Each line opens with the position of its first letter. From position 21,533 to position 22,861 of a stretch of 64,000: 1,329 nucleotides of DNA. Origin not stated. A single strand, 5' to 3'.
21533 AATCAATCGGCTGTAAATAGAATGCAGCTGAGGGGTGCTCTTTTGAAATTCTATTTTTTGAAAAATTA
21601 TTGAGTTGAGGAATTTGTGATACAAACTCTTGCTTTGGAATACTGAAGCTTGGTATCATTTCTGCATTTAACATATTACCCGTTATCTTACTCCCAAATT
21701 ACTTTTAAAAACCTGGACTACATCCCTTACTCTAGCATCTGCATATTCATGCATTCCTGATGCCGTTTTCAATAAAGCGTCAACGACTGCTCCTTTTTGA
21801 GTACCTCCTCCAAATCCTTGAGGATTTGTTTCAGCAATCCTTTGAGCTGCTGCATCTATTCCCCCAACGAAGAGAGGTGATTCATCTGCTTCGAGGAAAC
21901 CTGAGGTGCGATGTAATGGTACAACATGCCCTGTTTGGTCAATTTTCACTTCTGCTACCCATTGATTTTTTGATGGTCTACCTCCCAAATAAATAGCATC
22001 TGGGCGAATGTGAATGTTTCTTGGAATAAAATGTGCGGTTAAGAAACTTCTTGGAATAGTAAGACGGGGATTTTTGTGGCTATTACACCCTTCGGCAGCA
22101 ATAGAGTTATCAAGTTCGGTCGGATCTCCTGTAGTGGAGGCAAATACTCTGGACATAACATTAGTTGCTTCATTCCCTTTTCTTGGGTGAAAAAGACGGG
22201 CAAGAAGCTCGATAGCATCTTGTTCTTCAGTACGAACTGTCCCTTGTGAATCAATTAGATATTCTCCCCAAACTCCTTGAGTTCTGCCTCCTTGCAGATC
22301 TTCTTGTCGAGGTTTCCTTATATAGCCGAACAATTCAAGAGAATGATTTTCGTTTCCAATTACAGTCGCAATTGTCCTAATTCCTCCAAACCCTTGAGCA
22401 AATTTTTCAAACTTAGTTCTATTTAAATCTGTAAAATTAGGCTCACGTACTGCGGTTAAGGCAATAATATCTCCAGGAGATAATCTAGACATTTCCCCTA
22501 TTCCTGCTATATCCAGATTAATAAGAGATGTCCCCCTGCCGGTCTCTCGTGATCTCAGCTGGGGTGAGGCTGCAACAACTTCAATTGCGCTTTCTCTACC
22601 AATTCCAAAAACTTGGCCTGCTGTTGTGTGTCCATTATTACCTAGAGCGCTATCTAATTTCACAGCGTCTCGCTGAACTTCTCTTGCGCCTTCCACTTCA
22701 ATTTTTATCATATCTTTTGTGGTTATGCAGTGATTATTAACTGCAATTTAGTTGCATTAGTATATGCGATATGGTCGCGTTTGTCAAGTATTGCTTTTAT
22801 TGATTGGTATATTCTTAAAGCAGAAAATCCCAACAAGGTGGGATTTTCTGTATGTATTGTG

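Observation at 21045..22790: Unknown genes apparently co-transcribed with zur-znuACB from a strong shared-motif promoter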

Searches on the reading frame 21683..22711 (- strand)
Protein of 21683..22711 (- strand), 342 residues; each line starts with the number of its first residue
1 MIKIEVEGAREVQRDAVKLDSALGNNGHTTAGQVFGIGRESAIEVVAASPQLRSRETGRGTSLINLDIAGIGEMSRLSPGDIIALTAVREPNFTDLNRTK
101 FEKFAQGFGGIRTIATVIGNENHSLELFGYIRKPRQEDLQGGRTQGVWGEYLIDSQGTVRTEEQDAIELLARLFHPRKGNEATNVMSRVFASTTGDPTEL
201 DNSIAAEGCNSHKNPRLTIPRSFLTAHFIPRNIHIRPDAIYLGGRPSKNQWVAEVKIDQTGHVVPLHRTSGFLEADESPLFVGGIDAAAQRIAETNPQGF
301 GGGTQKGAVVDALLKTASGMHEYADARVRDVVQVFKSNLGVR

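Call 3: search_protein_families(library=pfam, proteins=[window:21683-22711:-], max_evalue=0.1)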
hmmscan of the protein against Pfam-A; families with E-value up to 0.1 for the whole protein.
window:21683-22711:- (342 aa): 1 family
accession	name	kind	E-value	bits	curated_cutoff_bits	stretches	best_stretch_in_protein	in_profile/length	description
PF03768.21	Attacin_N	-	0.005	17.3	23.9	0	179-196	22-39/64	Attacin, N-terminal region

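Call 12: search_protein_families(library=ncbifam, proteins=[window:21683-22711:-], max_evalue=1)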
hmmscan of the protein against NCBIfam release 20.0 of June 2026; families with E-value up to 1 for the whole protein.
window:21683-22711:- (342 aa): 0 families

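Call 13: find_encoding_contigs(protein=window:21683-22711:-, flank=10000, max_places=6)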
Protein window:21683-22711:- (342 aa): no gene with exactly this product is on record in the collection.

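Call 14: find_homologous_proteins(query=window:21683-22711:-)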
Query window:21683-22711:- (342 aa): 2 proteins with E <= 0.001 among 4160 candidates.
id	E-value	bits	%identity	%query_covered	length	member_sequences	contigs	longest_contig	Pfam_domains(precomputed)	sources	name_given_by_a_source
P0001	1.2e-223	760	100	100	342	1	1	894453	-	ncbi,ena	-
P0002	1.7e-109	385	54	97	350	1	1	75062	-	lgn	-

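Call 15: find_encoding_contigs(protein=P0002, flank=10000, max_places=4)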
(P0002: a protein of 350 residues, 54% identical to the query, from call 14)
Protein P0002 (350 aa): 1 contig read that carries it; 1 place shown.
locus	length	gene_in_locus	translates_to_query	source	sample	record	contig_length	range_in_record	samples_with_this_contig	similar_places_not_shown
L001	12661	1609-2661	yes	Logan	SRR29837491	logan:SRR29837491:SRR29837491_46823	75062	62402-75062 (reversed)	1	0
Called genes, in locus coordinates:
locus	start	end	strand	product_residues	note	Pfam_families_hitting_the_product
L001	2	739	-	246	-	?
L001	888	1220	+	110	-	PF03819:MazG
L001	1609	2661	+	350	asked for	-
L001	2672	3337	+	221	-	-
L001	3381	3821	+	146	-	PF01475:FUR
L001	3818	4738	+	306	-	PF01297:ZnuA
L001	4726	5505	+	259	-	PF00005:ABC_tran, PF13304:AAA_21 (faint)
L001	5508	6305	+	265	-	PF00950:ABC-3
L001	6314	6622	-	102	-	-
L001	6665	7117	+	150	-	PF03449:GreA_GreB_N, PF01272:GreA_GreB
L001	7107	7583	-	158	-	PF00293:NUDIX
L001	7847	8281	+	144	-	PF01161:PBP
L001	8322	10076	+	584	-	PF02683:DsbD_TM, PF13386:DsbD_2, PF08534:Redoxin, PF00578:AhpC-TSA, PF13905:Thioredoxin_8, PF17991:Thioredoxin_10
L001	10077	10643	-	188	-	PF01625:PMSR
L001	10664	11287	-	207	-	PF00702:Hydrolase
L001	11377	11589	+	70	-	-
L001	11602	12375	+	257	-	PF01509:TruB_N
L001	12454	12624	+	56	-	-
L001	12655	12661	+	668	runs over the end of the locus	PF13493:DUF4118, PF13188:PAS_8 (weak), PF13426:PAS_9, PF00512:HisKA, PF02518:HATPase_c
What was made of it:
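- Checked: The 214-aa and 319-aa genes are absent from the closest related locus (call 15).
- The 214-aa and 319-aa genes are missing from L001, where znuB is followed by a convergent gene (call 15).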

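Call 16: find_encoding_contigs(protein=P0001, flank=3000, max_places=2)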
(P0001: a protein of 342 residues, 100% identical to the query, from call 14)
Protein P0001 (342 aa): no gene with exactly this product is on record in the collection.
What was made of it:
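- Tried and rejected: The exact look-up of the window's 342-aa protein found no contig on record (calls 13, 16).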

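Call 25: find_related_loci(query=A1, collection=genome_contigs, flank=6000)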
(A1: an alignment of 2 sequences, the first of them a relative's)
Query A1 (342 aa) in genome_contigs; peptide patterns used: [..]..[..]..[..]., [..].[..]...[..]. (x = any residue, [..] = any of these).
141 stretches matched a pattern, but none encodes a relative of the query by tblastn (E <= 1e-3).

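Call 26: find_related_loci(query=A1, collection=metagenome_contigs, flank=6000)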
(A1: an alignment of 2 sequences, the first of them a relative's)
Query A1 (342 aa) in metagenome_contigs; peptide patterns used: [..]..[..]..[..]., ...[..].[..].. (x = any residue, [..] = any of these).
147 stretches matched a pattern, but none encodes a relative of the query by tblastn (E <= 1e-3).
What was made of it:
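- Tried and rejected: genome_contigs and metagenome_contigs scans with the 342-family alignment found nothing (calls 25, 26).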

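Call 31: search_protein_representatives(alignment_id=A1)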
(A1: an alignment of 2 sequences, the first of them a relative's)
Query: 2 sequences, 350 profile positions. Proteins with E-value up to 0.001 (for the whole library): 23; up to 1e-10: 15; up to 1e-30: 5. The best 23 are listed.
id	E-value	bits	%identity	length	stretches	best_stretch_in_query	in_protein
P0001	3.0e-206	700.8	-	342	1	10-349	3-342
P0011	7.4e-40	153.6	-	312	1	54-349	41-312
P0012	1.8e-39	152.4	-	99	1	156-251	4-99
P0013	8.4e-35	137.0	-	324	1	32-348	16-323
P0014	1.6e-31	126.2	-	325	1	42-349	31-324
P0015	8.5e-29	117.2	-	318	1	28-349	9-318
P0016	4.6e-28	114.8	-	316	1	40-349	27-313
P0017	1.0e-27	113.7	-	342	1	57-349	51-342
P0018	5.5e-26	108.0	-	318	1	29-348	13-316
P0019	3.6e-24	102.0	-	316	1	62-348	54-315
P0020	9.8e-21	90.7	-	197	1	144-349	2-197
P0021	4.4e-17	78.7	-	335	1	32-345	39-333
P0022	1.4e-15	73.8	-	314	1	33-331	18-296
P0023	6.1e-15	71.7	-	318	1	32-349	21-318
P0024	4.8e-11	58.9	-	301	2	154-331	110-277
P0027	7.0e-09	51.8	-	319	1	66-349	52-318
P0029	9.4e-08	48.0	-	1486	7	221-281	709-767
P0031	6.5e-07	45.3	-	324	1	54-349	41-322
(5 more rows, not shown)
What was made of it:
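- The 342-aa family has 23 members among 1.84 billion representatives (call 31).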

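Call 34: search_protein_families(library=pfam, alignment_id=A4, max_evalue=0.01)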
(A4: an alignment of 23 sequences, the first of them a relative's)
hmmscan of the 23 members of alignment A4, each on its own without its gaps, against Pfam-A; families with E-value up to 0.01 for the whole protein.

A. member 1, P0001 (342 aa): 1 family
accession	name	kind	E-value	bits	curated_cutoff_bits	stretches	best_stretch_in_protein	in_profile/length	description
PF03768.21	Attacin_N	-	0.005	17.3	23.9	0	179-196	22-39/64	Attacin, N-terminal region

B. families by the number of members that match (of 23 scanned): 1 family
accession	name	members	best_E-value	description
PF03768.21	Attacin_N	1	0.005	Attacin, N-terminal region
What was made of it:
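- Closest known: COG0523 zinc metallochaperones. Different: There is no P-loop and no cobW domain in either protein (calls 3, 34).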

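Call 35: find_encoding_contigs(protein=P0011, flank=6000, max_places=3)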
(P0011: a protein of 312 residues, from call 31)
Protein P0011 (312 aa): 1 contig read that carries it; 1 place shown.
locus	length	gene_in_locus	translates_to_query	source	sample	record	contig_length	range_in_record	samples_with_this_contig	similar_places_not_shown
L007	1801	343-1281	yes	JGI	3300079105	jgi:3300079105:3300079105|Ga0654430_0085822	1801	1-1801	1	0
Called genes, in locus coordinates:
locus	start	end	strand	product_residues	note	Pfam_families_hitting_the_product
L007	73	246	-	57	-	-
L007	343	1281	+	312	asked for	-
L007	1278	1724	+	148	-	-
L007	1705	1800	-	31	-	?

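Call 36: find_encoding_contigs(protein=P0013, flank=6000, max_places=3)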
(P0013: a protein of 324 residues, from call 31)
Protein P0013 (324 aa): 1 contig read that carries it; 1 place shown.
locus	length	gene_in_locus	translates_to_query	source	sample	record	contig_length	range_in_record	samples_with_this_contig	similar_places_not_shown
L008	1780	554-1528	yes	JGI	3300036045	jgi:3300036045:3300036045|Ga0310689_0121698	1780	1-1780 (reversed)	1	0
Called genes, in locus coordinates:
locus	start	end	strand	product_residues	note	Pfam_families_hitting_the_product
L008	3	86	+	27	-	?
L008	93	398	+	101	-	PF01541:GIY-YIG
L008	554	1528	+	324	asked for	-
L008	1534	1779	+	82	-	?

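Call 42: predict_structure(alignment_id=A4)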
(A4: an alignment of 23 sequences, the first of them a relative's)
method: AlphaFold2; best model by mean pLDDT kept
length: 342 residues; sequences in the alignment: 23
mean_pLDDT: 90.4   pTM: 0.89
mean pLDDT of the five models: 90.4, 88.6, 88.5, 86.0, 85.3
residues with pLDDT >= 90: 264; 70-90: 62; 50-70: 12; < 50: 4
segments of 3 or more residues with pLDDT < 50: 1-4
pLDDT, mean of each block of 10 residues (from residue 1): 69 92 81 89 62 93 95 94 93 89 94 97 94 96 95 87 96 91 93 82 92 91 93 95 93 95 95 89 92 86 90 94 94 94 83
secondary structure, 60 per line:
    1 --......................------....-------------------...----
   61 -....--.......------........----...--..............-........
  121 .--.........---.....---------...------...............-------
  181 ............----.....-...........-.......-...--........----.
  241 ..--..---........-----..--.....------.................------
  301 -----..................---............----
elements in order: H3-24 H31-34 E54-56 E62-65 H68-74 E81-88 H98-111 E113-121 E124-132 H136-140 E150-152 E159-161 H162-173 H181-192 H197-201 H204-213 H215-221 E228-235 E240-242 E250-257 H278-294 H306-323 H328-338
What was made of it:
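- On 342-aa family as a member of any solved fold: The model has pLDDT 90.4 and pTM 0.89 (call 42).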

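Call 45: fold_search(model_id=the predicted structure, library=pdb)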
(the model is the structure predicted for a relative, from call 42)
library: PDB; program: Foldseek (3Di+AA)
matches with E <= 10: 120; with E <= 0.001: 0
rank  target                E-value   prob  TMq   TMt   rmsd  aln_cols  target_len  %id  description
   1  3io4_A                1.3e+00  0.05  0.14  0.12  19.1       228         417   12  Huntingtin amino-terminal region with 17 Gln residues - Crystal C90 (released 2009-10-27)
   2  2zyn_A                1.7e+00  0.03  0.12  0.11  19.1       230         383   12  Crystal structure of cyclo/maltodextrin-binding protein complexed with beta-cyclodextrin (released 2009-03-31)
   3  9bl1                  1.8e+00  0.02  0.10  0.12  21.1       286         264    9  Crystal structure of heme-binding protein from Populus trichocarpa (released 2025-03-12)
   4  3osr_A                1.9e+00  0.01  0.10  0.07  21.6       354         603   10  Maltose-bound maltose sensor engineered by insertion of circularly permuted green fluorescent protein into E. coli mal (released 2011-10-26)
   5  5cou                  2.2e+00  0.02  0.08  0.08  16.4       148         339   12  Structure and mechanism of a eukaryal nick-sealing RNA ligase K170M+ATP (released 2015-10-28)
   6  4my2_A                2.2e+00  0.02  0.15  0.11  23.0       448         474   11  Crystal Structure of Norrin in fusion with Maltose Binding Protein (released 2013-11-13)
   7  5zqk_A                2.2e+00  0.01  0.10  0.06  26.4       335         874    8  Dengue Virus Non Structural Protein 5 (released 2019-06-12)
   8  3khp_C                2.3e+00  0.01  0.10  0.12  18.6       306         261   10  Crystal structure of a possible dehydrogenase from Mycobacterium tuberculosis at 2.3A resolution (released 2009-12-01)
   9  4mt4_A                2.3e+00  0.01  0.08  0.07  34.1       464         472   12  Crystal structure of the Campylobacter jejuni CmeC outer membrane channel (released 2014-09-24)
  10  28qn_C                2.5e+00  0.03  0.13  0.12  17.2       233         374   12  MBP-maltose bound to distal DARPin (AHIR dodecamer scaffold system) (released 2026-02-25)
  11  6q4p_B                2.6e+00  0.01  0.12  0.06  31.1       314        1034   12  Fusidic acid bound AcrB_N298A (released 2019-11-13)
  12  3m9z                  2.8e+00  0.06  0.05  0.12   8.5        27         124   18  Crystal Structure of extracellular domain of mouse NKR-P1A (released 2011-04-06)
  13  6m3s_A                3.1e+00  0.02  0.13  0.13  23.9       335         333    7  Dimeric isocitrate dehydrogenase from Xanthomonas campestris pv. campestris 8004 (released 2021-03-10)
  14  7jwz                  3.1e+00  0.01  0.12  0.06  19.7       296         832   11  IPI-549 bound to the PI3Kg catalytic subunit p110 gamma (released 2021-03-17)
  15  6ob5_A                3.2e+00  0.02  0.13  0.13  17.3       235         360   10  Computationally-designed, modular sense/response system (S3-2D) (released 2019-12-04)
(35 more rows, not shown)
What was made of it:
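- On 342-aa family as a member of any solved fold: Foldseek against the PDB gives a best E of 1.3 with TM<0.16 (call 45).
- The 342-aa family is an unknown fold that could be an enzyme (calls 42, 45).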

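Call 51: search_solved_structures(query=A4, max_evalue=10)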
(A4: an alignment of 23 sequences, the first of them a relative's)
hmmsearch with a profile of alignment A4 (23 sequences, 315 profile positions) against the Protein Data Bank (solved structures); distinct sequences matched with E-value up to 10: 4.
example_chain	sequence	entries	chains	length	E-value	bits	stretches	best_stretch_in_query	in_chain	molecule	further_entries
3wb0_A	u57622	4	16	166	0.078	15.5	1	55-112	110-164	Uncharacterized protein MJ0488 | Uncharacterized protein MJ0488, Guanylyltransferase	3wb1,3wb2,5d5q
5d5p_A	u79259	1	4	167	0.47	12.9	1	55-113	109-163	HcgB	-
3tau_A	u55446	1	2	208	1.1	11.8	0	270-294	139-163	Guanylate kinase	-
7ar9_t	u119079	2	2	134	1.7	11.1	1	172-212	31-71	NUOP8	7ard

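Call 52: fold_search(model_id=the predicted structure, library=viral)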
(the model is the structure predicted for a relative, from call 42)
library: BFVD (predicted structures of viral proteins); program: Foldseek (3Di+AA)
matches with E <= 10: 111; with E <= 0.001: 0
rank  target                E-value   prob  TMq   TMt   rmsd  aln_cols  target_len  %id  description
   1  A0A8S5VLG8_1          6.8e-02  0.15  0.14  0.07  19.5       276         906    6  (no name in the UniProt tables at hand)
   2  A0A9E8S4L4            5.6e-01  0.13  0.10  0.25  10.4        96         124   16  (no name in the UniProt tables at hand)
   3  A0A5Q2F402            8.9e-01  0.14  0.11  0.27  11.8        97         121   16  Uncharacterized protein [Gordonia phage Sixama]
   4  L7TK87                1.1e+00  0.01  0.10  0.09  25.6       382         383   11  Uncharacterized protein [Haloarcula vallismortis tailed virus 1]
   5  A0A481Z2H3            1.1e+00  0.02  0.11  0.04  22.0       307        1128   10  Early transcription factor large subunit-like protein [Pithovirus LCPAC001]
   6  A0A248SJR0            1.2e+00  0.14  0.16  0.27  10.8       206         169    8  (no name in the UniProt tables at hand)
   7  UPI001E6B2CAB         1.2e+00  0.02  0.08  0.12  16.3       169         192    9  (no name look-up for this kind of identifier)
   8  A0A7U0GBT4            1.3e+00  0.16  0.16  0.35   8.1       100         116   20  Uncharacterized protein [Klebsiella phage vB_KpM_FBKp24]
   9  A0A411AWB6            1.3e+00  0.07  0.10  0.25  15.2       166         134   10  Uncharacterized protein [Pantoea phage vB_PagM_LIET2]
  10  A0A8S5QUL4            1.4e+00  0.02  0.08  0.13  14.4       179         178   13  Uncharacterized protein [Siphoviridae sp. ctf4O12]
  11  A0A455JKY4            1.5e+00  0.01  0.09  0.06  20.8       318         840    9  Envelope glycoprotein H [Cervid alphaherpesvirus 3]
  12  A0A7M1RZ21            1.9e+00  0.02  0.12  0.07  19.8       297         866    8  Uncharacterized protein [uncultured phage cr11_1]
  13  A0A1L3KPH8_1          2.1e+00  0.01  0.12  0.06  19.9       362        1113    9  RNA-dependent RNA polymerase [Beihai barnacle virus 5]
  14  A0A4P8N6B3            2.3e+00  0.09  0.11  0.36   7.1        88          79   10  Uncharacterized protein [Rheinheimera phage Barba21A]
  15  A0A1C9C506            2.3e+00  0.03  0.11  0.14  16.1       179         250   11  Uncharacterized protein [Heterosigma akashiwo virus 01]
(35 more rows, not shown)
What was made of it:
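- On 342-aa family as a member of any solved fold: BFVD gives a best E of 0.07 (call 52).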

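Call 53: find_encoding_contigs(protein=P0014, flank=8000, max_places=2)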
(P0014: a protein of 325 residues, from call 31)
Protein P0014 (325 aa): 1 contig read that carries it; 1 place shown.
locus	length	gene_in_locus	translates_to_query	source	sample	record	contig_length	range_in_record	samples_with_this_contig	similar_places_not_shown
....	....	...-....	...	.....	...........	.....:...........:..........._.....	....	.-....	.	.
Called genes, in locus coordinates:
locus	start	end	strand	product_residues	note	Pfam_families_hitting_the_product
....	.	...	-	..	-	?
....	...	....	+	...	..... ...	-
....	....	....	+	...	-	-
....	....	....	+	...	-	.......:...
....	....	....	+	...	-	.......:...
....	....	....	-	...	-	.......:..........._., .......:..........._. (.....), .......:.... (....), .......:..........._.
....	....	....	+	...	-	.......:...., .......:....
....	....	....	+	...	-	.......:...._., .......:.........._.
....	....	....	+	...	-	?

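Call 54: find_encoding_contigs(protein=P0017, flank=8000, max_places=2)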
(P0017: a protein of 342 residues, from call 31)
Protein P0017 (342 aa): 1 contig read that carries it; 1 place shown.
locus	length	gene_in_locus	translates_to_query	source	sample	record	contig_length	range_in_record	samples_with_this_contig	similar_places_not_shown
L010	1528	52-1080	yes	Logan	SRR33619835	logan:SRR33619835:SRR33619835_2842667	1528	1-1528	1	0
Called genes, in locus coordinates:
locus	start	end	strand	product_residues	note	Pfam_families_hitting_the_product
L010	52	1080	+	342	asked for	-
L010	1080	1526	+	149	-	?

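Call 55: find_encoding_contigs(protein=P0024, flank=8000, max_places=2)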
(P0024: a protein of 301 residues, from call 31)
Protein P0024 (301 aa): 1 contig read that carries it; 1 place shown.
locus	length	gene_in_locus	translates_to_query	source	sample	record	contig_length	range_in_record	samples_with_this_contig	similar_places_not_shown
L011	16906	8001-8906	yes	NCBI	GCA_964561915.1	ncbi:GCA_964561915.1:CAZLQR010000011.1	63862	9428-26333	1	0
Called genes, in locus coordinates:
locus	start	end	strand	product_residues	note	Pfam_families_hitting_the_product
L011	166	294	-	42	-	-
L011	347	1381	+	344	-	PF02388:FemAB, PF13480:Acetyltransf_6, PF02388:FemAB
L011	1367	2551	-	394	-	PF01041:DegT_DnrJ_EryC1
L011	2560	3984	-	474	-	PF08245:Mur_ligase_M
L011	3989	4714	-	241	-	PF00561:Abhydrolase_1, PF07819:PGAP1 (faint), PF12146:Hydrolase_4 (weak), PF12697:Abhydrolase_6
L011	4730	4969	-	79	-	-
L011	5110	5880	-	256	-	PF02129:Peptidase_S15 (weak), PF12146:Hydrolase_4, PF00561:Abhydrolase_1, PF00326:Peptidase_S9 (weak), PF00756:Esterase (weak)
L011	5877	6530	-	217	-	PF13462:Thioredoxin_4, PF01323:DSBA, PF13743:Thioredoxin_5 (weak)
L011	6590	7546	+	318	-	PF07907:YibE_F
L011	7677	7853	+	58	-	-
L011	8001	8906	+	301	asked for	-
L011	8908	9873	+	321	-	-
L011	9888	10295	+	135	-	PF01475:FUR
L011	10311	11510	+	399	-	PF23500:DUF7133, PF07995:GSDH, PF22807:TrAA12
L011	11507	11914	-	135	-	-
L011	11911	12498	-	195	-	PF00691:OmpA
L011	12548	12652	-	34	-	-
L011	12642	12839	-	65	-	-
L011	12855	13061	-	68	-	-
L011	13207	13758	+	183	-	PF02661:Fic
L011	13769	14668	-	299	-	PF00892:EamA (faint)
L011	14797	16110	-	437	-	-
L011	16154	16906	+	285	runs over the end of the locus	PF03372:Exo_endo_phos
